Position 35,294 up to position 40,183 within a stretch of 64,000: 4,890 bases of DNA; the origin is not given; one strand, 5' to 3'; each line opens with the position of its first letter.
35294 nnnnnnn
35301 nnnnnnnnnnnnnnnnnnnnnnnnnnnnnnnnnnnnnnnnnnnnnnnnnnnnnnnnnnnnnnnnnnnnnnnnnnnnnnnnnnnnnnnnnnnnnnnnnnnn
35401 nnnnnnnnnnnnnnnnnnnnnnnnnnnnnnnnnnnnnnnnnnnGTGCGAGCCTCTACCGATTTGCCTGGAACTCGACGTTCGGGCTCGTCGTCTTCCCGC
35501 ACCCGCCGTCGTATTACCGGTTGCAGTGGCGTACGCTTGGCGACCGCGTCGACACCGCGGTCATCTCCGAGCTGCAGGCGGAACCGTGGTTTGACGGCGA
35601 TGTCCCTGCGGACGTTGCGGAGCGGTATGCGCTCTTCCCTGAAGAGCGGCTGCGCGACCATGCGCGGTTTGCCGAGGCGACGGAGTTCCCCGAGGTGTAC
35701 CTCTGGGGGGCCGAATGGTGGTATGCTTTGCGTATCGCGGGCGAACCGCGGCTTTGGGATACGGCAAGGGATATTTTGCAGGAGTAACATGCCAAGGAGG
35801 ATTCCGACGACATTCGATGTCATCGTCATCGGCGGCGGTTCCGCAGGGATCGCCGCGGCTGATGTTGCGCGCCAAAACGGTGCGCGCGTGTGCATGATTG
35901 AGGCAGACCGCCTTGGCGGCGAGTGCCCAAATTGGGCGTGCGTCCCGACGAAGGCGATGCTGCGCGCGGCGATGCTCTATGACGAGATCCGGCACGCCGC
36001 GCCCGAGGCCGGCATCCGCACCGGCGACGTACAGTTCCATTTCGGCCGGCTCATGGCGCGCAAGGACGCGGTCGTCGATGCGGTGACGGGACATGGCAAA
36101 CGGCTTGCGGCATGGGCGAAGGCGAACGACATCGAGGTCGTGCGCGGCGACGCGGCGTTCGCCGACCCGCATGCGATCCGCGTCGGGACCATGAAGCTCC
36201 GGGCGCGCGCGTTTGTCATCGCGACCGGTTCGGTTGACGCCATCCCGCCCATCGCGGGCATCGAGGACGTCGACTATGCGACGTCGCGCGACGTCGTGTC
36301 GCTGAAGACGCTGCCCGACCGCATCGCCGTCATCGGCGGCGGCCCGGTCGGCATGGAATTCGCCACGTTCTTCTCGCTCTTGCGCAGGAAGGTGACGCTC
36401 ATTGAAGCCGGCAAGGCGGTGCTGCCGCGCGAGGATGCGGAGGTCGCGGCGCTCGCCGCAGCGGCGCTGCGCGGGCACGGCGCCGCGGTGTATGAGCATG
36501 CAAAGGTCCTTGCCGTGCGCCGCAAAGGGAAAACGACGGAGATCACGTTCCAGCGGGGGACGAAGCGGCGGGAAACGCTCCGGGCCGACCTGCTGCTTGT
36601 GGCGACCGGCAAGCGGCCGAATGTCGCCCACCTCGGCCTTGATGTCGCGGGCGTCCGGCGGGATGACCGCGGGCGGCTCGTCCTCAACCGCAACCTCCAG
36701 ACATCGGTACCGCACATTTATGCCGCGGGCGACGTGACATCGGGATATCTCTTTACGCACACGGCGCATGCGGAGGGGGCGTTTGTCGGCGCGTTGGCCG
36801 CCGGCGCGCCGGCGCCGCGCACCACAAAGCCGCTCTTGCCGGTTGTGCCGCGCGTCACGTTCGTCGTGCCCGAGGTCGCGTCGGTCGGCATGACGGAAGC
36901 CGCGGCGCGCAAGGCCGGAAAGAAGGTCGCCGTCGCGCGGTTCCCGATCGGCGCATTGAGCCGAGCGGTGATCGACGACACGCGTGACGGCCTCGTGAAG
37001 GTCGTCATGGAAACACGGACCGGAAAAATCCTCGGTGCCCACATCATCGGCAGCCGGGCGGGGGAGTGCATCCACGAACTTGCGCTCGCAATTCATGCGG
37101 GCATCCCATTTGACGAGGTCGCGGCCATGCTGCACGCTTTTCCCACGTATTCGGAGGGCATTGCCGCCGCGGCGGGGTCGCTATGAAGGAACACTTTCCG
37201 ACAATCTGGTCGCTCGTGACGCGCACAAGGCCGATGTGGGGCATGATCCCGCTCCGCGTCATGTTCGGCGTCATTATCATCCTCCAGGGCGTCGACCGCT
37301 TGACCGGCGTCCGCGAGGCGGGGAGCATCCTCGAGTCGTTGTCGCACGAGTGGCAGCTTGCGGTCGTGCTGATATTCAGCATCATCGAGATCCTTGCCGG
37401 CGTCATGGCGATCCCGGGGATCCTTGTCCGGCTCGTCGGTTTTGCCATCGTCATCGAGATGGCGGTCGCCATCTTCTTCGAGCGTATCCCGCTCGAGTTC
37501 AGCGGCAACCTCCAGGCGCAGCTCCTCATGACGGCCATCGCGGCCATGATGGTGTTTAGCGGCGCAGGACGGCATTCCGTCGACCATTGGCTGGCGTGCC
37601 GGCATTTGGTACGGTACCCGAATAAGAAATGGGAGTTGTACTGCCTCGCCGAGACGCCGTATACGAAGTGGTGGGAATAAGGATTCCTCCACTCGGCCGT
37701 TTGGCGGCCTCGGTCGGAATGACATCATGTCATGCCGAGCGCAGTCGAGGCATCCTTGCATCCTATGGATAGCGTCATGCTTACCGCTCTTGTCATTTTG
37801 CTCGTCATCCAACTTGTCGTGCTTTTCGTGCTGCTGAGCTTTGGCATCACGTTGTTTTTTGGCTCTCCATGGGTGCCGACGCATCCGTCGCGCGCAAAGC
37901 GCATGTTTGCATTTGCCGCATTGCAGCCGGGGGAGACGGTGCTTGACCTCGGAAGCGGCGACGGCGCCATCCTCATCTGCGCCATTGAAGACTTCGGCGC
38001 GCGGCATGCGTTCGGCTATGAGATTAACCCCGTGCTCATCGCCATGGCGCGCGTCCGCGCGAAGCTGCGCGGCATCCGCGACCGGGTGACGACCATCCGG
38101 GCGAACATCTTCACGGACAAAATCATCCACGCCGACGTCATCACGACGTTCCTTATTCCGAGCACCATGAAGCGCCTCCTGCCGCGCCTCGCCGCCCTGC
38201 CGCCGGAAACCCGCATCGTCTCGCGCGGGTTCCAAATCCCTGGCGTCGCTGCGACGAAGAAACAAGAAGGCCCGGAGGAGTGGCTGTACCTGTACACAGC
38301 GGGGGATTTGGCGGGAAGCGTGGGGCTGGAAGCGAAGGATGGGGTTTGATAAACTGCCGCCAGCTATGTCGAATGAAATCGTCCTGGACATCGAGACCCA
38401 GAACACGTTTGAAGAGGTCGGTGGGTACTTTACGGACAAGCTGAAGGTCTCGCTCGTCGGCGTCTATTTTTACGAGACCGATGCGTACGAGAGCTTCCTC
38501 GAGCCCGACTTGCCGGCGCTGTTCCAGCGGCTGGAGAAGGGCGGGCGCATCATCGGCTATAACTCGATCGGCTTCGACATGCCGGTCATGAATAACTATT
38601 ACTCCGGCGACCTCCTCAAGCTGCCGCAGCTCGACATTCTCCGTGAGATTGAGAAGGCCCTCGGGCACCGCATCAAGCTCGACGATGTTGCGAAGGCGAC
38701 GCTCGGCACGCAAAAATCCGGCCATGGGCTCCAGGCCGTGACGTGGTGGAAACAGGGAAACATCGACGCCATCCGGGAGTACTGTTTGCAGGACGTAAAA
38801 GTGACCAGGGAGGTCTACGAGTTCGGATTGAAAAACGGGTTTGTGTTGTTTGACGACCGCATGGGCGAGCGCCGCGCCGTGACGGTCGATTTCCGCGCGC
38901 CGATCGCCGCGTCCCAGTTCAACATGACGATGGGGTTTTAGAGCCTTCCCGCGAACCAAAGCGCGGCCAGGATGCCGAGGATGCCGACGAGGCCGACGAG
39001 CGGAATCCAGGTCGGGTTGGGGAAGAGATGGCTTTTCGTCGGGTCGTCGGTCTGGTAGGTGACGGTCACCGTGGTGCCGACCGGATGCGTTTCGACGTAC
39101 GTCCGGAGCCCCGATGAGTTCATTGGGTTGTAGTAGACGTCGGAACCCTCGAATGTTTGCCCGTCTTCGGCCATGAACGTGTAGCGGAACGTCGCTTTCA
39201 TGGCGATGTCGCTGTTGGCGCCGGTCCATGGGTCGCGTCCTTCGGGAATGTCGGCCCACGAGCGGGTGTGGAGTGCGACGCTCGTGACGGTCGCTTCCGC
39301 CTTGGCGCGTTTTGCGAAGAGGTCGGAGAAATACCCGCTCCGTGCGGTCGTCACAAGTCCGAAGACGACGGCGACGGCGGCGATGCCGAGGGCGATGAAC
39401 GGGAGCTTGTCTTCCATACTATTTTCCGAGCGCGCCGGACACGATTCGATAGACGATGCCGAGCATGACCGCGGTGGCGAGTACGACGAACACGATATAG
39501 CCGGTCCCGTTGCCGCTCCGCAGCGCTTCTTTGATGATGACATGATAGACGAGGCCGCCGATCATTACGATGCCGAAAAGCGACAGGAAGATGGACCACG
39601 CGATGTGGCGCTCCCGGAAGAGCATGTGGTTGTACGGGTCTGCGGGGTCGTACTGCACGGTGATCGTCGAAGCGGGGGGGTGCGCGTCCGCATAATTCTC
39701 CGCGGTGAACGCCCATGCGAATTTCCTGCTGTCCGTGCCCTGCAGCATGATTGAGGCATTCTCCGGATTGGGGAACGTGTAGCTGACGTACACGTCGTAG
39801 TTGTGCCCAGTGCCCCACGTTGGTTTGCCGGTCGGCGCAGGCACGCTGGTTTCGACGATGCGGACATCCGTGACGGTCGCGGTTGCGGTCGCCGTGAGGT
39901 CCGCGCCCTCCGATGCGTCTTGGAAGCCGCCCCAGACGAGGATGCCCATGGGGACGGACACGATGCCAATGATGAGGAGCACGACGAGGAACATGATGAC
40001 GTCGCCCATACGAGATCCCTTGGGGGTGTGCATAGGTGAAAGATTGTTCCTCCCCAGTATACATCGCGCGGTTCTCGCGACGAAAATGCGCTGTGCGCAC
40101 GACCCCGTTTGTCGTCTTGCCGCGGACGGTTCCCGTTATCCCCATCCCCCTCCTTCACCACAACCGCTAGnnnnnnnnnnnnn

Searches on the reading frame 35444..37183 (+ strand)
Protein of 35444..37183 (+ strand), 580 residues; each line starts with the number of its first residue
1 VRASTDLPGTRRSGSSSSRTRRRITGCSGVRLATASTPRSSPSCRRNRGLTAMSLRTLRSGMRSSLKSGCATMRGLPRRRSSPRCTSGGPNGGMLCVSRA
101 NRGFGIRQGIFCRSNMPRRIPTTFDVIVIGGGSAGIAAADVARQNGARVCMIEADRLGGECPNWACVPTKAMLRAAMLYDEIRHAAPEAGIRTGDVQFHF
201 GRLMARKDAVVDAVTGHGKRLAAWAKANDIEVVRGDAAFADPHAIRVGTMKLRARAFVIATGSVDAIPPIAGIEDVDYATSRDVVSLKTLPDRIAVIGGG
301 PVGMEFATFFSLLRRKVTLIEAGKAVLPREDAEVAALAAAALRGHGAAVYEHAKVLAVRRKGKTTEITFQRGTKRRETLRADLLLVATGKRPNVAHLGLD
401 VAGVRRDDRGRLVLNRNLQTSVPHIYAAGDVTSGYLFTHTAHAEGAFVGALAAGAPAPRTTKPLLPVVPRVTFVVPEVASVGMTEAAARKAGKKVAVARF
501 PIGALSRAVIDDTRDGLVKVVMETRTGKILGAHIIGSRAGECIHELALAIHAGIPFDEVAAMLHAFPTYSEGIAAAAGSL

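Call 49: search_protein_families(library=pfam, proteins=[window:35444-37183:+], max_evalue=0.001)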
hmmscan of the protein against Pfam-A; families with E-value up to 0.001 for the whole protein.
window:35444-37183:+ (580 aa): 15 families
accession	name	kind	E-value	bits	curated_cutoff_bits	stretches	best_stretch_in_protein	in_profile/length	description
PF07992.20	Pyr_redox_2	-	7.4e-62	209.8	26.1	1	124-445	1-291/291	Pyridine nucleotide-disulphide oxidoreductase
PF02852.28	Pyr_redox_dim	-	1.1e-32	112.9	25.3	1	468-576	1-109/110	Pyridine nucleotide-disulphide oxidoreductase, dimerisation domain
PF00070.33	Pyr_redox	-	1e-17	64.8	22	1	293-370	1-80/82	Pyridine nucleotide-disulphide oxidoreductase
PF13738.12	Pyr_redox_3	-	6.1e-14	52.4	30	1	249-429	120-305/305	Pyridine nucleotide-disulphide oxidoreductase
PF12831.13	FAD_oxidored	-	2.8e-09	37.2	27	1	125-262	1-145/416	FAD dependent oxidoreductase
PF03486.20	HI0933_like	-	5.3e-09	36.3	50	1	125-155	2-32/244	HI0933-like protein Rossmann domain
PF01134.28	GIDA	-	6.9e-09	35.7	22.1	1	125-263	1-150/391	Glucose inhibited division protein A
PF01266.30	DAO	-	5.4e-07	29.9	27.9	1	125-159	1-36/353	FAD dependent oxidoreductase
PF13450.12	NAD_binding_8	-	6.6e-07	30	21.9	1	128-164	1-38/68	NAD(P)-binding Rossmann-like domain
PF01494.25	FAD_binding_3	-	1.6e-06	28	22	0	124-155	2-33/349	FAD binding domain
PF05834.18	Lycopene_cycl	-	9.4e-06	25.4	23.4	0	125-167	1-47/380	Lycopene cyclase protein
PF00890.30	FAD_binding_2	-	0.00019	21.2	20.4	0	125-393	1-206/414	FAD binding domain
PF13434.12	Lys_Orn_oxgnase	-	0.0002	21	21.3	0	250-309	144-206/339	L-lysine 6-monooxygenase/L-ornithine 5-monooxygenase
PF01262.27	AlaDh_PNT_C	-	0.00032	20.6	23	0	125-154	30-59/214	Alanine dehydrogenase/PNT, C-terminal domain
PF01946.23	Thi4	-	0.00053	19.7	26.2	0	124-155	18-50/235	Thi4 family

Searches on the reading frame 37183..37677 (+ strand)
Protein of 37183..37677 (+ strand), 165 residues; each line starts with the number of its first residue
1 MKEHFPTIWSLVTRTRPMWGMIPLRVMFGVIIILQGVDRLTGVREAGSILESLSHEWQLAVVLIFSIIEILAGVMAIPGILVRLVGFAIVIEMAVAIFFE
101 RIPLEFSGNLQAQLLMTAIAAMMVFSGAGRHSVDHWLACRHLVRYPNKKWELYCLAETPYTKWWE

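Call 49: search_protein_families(library=pfam, proteins=[window:37183-37677:+], max_evalue=0.001)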
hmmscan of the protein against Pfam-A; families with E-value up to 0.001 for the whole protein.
window:37183-37677:+ (165 aa): 2 families
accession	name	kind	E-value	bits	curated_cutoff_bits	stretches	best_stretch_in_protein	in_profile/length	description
PF04173.18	DoxD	-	3.3e-09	37.3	22.7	1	54-141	60-148/167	TQO small subunit DoxD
PF07681.17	DoxX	-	4.7e-08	34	23.6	1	21-99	2-82/85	DoxX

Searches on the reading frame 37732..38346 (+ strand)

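Call 49: search_protein_families(library=pfam, proteins=[window:37732-38346:+], max_evalue=0.001)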
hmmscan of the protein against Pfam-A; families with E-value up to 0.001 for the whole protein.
window:37732-38346:+ (205 aa): 7 families
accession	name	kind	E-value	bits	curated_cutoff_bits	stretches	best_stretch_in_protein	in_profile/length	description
PF06325.19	PrmA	-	2.1e-07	31.2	22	1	64-156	159-249/296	Ribosomal protein L11 methyltransferase (PrmA)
PF13847.12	Methyltransf_31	-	2.3e-06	27.8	27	1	66-128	3-65/145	Methyltransferase domain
PF13649.12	Methyltransf_25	-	3.8e-05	24.7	27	1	70-127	1-56/97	Methyltransferase domain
PF13489.12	Methyltransf_23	-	6.3e-05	23.2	27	1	56-121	12-61/164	Methyltransferase domain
PF01728.25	FtsJ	-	0.00048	20.5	24.1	1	61-131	16-80/181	FtsJ-like methyltransferase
PF08123.19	DOT1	-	0.00064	19.8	23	1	51-110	27-86/205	Histone methylation protein DOT1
PF02353.26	CMAS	-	0.00092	19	27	0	56-99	52-94/273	Mycolic acid cyclopropane synthetase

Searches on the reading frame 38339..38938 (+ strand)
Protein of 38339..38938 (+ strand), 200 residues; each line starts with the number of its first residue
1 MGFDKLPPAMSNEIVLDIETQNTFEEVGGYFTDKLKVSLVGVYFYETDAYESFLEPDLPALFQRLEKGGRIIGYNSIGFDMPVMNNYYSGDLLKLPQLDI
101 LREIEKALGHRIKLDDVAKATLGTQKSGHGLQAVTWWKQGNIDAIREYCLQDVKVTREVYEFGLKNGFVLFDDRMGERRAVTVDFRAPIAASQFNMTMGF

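Call 49: search_protein_families(library=pfam, proteins=[window:38339-38938:+], max_evalue=0.001)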
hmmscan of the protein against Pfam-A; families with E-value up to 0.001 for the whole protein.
window:38339-38938:+ (200 aa): 2 families
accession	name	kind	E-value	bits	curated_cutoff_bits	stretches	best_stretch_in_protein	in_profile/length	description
PF13482.12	RNase_H_2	-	3.2e-09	37.4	22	1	16-161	3-162/165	RNase_H superfamily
PF10108.15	DNA_pol_B_exo2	-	3.6e-07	30.5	24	0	110-160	119-170/213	Predicted 3'-5' exonuclease related to the exonuclease domain of PolB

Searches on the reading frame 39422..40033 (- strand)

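Call 49: search_protein_families(library=pfam, proteins=[window:39422-40033:-], max_evalue=0.001)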
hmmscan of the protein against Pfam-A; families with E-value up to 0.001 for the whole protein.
window:39422-40033:- (204 aa): 1 family
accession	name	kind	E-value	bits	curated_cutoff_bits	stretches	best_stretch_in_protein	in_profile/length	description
PF12158.14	DUF3592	-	1.3e-05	26.1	25.3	1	51-141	2-82/84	Domain of unknown function (DUF3592)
